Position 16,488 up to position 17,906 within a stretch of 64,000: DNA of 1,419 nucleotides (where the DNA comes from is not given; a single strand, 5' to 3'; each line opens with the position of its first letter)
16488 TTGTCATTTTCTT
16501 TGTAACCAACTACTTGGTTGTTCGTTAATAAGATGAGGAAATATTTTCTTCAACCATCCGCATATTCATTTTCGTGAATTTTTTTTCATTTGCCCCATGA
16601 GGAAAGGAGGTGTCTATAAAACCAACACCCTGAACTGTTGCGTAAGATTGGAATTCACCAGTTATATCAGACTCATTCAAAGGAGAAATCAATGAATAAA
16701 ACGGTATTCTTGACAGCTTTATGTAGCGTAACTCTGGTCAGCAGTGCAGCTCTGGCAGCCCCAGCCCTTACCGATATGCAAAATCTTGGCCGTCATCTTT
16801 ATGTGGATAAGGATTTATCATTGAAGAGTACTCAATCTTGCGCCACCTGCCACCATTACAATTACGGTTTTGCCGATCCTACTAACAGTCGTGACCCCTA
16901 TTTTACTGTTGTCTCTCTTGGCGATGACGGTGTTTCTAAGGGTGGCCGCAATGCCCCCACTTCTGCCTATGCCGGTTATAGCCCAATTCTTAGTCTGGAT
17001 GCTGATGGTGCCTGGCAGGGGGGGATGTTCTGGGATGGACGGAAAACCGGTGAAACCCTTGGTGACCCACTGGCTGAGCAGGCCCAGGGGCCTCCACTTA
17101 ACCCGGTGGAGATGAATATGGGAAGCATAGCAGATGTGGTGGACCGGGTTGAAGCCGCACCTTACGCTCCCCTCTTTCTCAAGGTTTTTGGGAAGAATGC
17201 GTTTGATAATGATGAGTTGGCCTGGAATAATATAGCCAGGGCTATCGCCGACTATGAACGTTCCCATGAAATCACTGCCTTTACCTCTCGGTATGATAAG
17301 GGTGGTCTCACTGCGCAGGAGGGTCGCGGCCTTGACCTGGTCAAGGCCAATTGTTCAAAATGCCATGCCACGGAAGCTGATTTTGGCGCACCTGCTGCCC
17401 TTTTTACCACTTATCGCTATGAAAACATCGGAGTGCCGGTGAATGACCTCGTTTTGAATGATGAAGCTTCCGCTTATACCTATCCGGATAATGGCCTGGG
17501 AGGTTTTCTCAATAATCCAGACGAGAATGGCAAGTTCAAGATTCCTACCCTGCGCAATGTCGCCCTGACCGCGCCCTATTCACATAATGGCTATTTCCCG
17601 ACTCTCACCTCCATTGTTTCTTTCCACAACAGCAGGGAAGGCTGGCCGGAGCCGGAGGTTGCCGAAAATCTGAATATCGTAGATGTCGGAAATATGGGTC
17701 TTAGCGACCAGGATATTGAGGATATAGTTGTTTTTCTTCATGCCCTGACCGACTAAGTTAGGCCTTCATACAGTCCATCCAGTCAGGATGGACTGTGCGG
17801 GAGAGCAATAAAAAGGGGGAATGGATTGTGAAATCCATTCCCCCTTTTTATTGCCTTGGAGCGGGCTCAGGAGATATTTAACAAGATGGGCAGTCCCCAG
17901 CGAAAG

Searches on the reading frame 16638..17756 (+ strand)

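Call 60: search_protein_families(library=pfam, proteins=[window:16638-17756:+], max_evalue=0.00001)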
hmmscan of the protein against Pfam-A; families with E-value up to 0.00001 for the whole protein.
window:16638-17756:+ (372 aa): 1 family
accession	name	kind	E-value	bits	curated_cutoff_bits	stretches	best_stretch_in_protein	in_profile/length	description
PF03150.19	CCP_MauG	-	1.6e-34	120.1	25.6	1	48-221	4-142/149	Di-haem cytochrome c peroxidase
